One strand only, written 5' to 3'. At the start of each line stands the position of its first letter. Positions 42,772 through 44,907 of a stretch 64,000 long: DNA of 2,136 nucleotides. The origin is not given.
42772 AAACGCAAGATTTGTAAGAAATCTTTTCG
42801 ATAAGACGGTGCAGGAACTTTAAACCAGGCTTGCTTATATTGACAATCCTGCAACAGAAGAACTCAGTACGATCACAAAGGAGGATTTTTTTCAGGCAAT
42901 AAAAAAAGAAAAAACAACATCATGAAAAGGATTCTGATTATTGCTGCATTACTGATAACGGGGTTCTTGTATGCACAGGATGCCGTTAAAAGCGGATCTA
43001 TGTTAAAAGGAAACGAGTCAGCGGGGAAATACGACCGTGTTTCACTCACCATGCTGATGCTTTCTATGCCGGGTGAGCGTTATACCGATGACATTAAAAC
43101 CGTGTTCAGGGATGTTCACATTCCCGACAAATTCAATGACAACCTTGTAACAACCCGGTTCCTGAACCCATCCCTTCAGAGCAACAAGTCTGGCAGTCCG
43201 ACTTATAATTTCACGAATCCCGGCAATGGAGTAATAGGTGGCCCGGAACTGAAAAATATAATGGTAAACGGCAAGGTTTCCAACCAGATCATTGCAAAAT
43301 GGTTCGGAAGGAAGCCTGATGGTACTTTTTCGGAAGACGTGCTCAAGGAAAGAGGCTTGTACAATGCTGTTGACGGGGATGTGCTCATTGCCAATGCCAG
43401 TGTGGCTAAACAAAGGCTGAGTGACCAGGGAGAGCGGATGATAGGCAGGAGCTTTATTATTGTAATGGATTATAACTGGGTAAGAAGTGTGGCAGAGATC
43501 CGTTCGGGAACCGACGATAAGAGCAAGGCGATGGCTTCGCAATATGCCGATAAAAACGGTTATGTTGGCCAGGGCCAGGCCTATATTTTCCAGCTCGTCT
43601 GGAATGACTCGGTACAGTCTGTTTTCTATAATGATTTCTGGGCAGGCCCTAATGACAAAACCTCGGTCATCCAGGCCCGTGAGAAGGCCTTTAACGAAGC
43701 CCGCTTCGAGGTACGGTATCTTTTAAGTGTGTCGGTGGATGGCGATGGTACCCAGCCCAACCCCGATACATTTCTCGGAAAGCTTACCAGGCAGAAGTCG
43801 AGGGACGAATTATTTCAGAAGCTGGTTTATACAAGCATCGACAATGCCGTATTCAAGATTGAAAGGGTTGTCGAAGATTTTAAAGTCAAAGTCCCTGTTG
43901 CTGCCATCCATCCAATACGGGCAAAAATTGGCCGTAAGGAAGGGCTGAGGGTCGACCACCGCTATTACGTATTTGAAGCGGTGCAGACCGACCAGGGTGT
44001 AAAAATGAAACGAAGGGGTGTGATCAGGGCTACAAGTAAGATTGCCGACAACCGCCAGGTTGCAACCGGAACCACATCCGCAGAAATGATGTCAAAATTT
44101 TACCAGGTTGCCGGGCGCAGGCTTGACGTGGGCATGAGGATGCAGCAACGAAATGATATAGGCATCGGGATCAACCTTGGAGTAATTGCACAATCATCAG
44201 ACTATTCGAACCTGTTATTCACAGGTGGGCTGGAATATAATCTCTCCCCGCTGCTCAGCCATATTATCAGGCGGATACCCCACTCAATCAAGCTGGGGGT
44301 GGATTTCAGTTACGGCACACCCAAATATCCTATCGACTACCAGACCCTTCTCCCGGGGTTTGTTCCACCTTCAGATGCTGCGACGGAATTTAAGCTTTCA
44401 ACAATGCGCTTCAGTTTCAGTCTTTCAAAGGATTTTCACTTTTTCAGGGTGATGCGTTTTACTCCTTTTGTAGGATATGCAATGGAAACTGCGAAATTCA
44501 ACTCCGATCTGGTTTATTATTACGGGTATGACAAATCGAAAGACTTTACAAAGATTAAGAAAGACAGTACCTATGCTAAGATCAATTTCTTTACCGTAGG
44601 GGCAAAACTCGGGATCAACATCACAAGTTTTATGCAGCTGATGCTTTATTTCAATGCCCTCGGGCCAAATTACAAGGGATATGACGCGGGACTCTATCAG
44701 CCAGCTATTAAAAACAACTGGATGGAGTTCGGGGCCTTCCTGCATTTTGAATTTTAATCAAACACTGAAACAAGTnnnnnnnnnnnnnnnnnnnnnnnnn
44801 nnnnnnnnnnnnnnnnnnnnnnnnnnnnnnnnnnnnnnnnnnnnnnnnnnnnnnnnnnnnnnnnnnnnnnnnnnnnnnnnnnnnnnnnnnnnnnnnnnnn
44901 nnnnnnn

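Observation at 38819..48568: Eight-gene, tightly packed operon encoding a candidate undescribed trans-envelope system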

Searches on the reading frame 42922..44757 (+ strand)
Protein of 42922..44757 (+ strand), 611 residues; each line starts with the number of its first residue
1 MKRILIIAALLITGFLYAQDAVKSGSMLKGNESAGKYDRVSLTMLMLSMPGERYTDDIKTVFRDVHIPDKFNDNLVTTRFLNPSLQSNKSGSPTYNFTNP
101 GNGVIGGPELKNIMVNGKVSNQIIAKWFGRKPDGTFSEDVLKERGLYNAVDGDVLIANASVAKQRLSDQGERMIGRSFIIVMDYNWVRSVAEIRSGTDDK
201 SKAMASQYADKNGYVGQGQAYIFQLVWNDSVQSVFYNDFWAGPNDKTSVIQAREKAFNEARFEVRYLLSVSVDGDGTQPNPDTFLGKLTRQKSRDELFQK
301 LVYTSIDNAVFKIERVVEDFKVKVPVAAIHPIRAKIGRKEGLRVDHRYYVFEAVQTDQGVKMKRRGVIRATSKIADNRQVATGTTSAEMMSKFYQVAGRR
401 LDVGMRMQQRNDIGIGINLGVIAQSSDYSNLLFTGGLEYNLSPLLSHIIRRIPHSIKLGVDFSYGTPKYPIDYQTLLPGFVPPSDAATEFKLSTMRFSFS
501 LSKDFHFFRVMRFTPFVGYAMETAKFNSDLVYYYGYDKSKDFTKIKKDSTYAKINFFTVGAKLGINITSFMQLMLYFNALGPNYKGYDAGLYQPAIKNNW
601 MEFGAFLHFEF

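Call 4: search_protein_families(library=pfam, proteins=[window:42922-44757:+], max_evalue=1)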
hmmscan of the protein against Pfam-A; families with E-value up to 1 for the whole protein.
window:42922-44757:+ (611 aa): 2 families
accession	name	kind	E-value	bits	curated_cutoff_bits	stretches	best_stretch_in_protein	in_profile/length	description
PF20230.4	DUF6588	-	0.0017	18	27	1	432-567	179-296/319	Family of unknown function (DUF6588)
PF25222.1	DUF7840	-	0.083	13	27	1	378-440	112-175/224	Domain of unknown function (DUF7840)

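Call 5: search_protein_families(library=ncbifam, proteins=[window:42922-44757:+], max_evalue=1)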
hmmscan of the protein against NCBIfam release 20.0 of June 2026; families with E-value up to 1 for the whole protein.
window:42922-44757:+ (611 aa): 0 families

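Call 6: search_protein_families(library=padloc, proteins=[window:42922-44757:+], max_evalue=0.1)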
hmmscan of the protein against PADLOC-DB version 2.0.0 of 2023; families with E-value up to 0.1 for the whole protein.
window:42922-44757:+ (611 aa): 0 families

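Call 23: search_solved_structures(query=A3, max_evalue=10)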
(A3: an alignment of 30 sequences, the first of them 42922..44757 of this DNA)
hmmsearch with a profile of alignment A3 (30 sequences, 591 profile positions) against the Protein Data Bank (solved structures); distinct sequences matched with E-value up to 10: 12.
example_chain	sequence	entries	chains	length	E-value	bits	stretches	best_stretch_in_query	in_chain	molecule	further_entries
9h3g_AH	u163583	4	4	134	0.0015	20.6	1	19-89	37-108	Large ribosomal subunit protein eL14y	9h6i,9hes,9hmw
9scu_CM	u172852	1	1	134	0.0071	18.4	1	19-81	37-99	Large ribosomal subunit protein eL14z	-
4v3p_LN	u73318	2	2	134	0.0083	18.1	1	23-87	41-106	Unknown 60S wheat germ ribosome protein 6 | 60S ribosomal protein L14E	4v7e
8pql_E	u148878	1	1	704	0.01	17.8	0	329-363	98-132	Polyubiquitin-C,Nucleotide exchange factor SIL1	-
7qiw_O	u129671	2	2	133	0.015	17.3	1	19-88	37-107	Ribosomal_L14e domain-containing protein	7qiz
8ip8_XA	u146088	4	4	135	0.025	16.6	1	23-82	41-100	60S ribosomal protein eL14 | Ribosomal protein L14e domain-containing protein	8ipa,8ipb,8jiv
9vtg_LT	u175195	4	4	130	0.027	16.4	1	19-81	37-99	60S ribosomal protein L14-1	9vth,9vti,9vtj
8azw_E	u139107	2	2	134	0.048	15.6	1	19-89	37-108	eL14 (60S ribosomal protein L14) | 60S ribosomal protein L14-1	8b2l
5b83_A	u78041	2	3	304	0.066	15.2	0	329-363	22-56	tetra ubiquitin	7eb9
7yui_A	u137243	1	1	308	0.07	15.1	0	329-363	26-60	Polyubiquitin-C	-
5h07_A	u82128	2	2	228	0.33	12.9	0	329-363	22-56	Polyubiquitin-C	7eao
8vk9_B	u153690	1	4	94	2.4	10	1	329-364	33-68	Ubiquitin variant D2.3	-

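Call 26: find_homologous_proteins(query=window:42922-44757:+, max_evalue=0.00001)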
Query window:42922-44757:+ (611 aa): 78 proteins with E <= 0.00001 among 8000 candidates.
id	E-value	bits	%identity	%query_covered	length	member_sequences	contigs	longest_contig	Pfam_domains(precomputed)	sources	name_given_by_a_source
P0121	0.0e+0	1305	94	100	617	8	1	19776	-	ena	-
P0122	1.1e-284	964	69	100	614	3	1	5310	-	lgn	-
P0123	1.1e-280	950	67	99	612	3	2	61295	-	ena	-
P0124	3.1e-278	942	68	100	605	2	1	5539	-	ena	-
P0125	6.3e-278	941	67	100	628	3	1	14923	-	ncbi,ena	ncbi:MAG: hypothetical protein WCI48_08375 [Bacteroidota bacterium]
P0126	5.4e-218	743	57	95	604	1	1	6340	-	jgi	jgi:hypothetical protein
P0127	2.4e-89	319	36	86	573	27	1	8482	-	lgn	-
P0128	6.3e-82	294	36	85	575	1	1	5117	-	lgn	-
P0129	1.1e-80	290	35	93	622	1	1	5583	-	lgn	-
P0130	1.1e-79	287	34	96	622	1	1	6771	-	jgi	jgi:hypothetical protein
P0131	1.8e-77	279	32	96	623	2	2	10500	-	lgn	-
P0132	1.9e-77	279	33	93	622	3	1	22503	-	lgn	-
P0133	1.3e-76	277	33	96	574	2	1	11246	-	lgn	-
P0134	1.2e-70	257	33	94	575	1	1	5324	-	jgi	jgi:hypothetical protein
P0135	9.0e-70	254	38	63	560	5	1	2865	-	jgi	-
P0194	1.9e-38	151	28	88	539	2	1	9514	PF13505.13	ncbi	-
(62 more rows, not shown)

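Call 43: predict_structure(alignment_id=A5)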
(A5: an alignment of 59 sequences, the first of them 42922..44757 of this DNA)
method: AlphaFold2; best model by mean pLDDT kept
length: 611 residues; sequences in the alignment: 59
mean_pLDDT: 83.1   pTM: 0.77
mean pLDDT of the five models: 83.1, 83.1, 82.9, 82.4, 82.3
residues with pLDDT >= 90: 332; 70-90: 180; 50-70: 56; < 50: 43
segments of 3 or more residues with pLDDT < 50: 18-34, 86-103, 587-591
pLDDT, mean of each block of 10 residues (from residue 1): 70 60 39 60 92 90 90 92 57 38 67 93 94 90 81 69 67 91 94 92 92 94 94 92 93 94 93 94 91 94 94 90 91 91 93 88 92 87 75 93 93 92 74 94 82 91 88 70 78 92 91 95 85 58 73 84 92 92 52 53 92 87
secondary structure, 60 per line:
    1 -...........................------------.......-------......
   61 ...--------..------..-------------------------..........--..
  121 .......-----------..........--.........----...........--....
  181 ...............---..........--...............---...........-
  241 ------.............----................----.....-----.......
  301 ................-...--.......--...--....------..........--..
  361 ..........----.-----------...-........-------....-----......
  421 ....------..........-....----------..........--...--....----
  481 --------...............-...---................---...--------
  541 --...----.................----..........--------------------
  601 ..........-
elements in order: H2-28 E41-47 H55-63 H107-116 H119-127 H139-148 H151-159 H164-174 E177-189 H190-195 H199-208 E211-225 H229-239 H247-259 E264-279 H284-288 H294-316 E323-329 E332-334 E347-356 E359-370 E391-398 E406-409 E415-424 E431-440 H442-445 E456-465 E468-470 H473-476 E489-503 E505-507 E511-526 E530-532 E543-545 E550-566 E571-580 E601-610

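Call 46: fold_search(model_id=the predicted structure, library=pdb)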
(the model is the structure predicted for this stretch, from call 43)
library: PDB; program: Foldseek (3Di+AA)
matches with E <= 10: 828; with E <= 0.001: 37
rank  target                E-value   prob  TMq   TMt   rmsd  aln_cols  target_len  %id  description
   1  4rlc                  2.3e-05  1.00  0.17  0.70   6.3       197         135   10  Crystal structure of the N-terminal beta-barrel domain of Pseudomonas aeruginosa OprF (released 2015-04-22)
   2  1bxw                  2.5e-05  1.00  0.20  0.63   6.0       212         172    7  OUTER MEMBRANE PROTEIN A (OMPA) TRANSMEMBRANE DOMAIN (released 1998-10-14)
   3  9fzc_A                2.9e-05  1.00  0.19  0.57   6.6       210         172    9  Structure of OmpA-short in complex with nanobody Nb01 (released 2024-07-17)
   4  3qra                  2.9e-05  1.00  0.18  0.56   7.1       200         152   10  The crystal structure of Ail, the attachment invasion locus protein of Yersinia pestis (released 2011-11-23)
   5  2n2l_MODEL_1_A        3.6e-05  1.00  0.18  0.58   7.2       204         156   10  NMR structure of yersinia pestis ail (attachment invasion locus) in decylphosphocholine micelles calculated wi (released 2015-07-22)
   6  1p4t                  4.5e-05  1.00  0.19  0.66   5.4       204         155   11  Crystal structure of Neisserial surface protein A (NspA) (released 2003-07-22)
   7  1qjp                  7.0e-05  1.00  0.18  0.69   5.7       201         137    8  HIGH RESOLUTION STRUCTURE OF THE OUTER MEMBRANE PROTEIN A (OMPA) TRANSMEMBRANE DOMAIN (released 2000-06-30)
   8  3qrc_A                7.0e-05  1.00  0.18  0.57   6.8       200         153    9  The crystal structure of Ail, the attachment invasion locus protein of Yersinia pestis, in complex with the heparin an (released 2011-11-23)
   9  9a2m_MODEL_1_A        9.3e-05  1.00  0.19  0.32   6.0       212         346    8  Model of E. coli OmpA by in-cell photo-crosslinking MS and deep learning (released 2023-02-24)
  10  2xg6_A                9.8e-05  0.85  0.12  0.18  27.0       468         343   11  Molecular insights into clinically isolated OmpC mutants and their role in multi-drug resistance (released 2010-07-14)
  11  2vdf                  1.2e-04  1.00  0.17  0.35  15.1       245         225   12  Structure of the OpcA adhesion from Neisseria meningitidis determined by crystallization from the cubic mesophase (released 2007-10-23)
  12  5fvn_A                1.2e-04  0.80  0.12  0.19  26.8       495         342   12  X-ray crystal structure of Enterobacter cloacae OmpE36 porin. (released 2016-08-10)
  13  9fzd_A                1.5e-04  1.00  0.18  0.49   6.6       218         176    9  Structure of OmpA-long in complex with nanobody Nb39 (released 2024-07-17)
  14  9wcb_A                1.9e-04  0.77  0.12  0.19  27.6       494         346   10  Open state of A8 gpJ 713 central tail fiber with OmpC G17 from E. coli EDL933 (released 2026-01-28)
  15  3dzm_A                2.8e-04  1.00  0.21  0.54   7.4       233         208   10  Crystal structure of a major outer membrane protein from Thermus thermophilus HB27 (released 2008-12-23)
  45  3w1e                  1.3e-03  0.92  0.14  0.22  13.6       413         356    8  Structure of FlgT, a flagellar basal body component protein (released 2013-04-03)
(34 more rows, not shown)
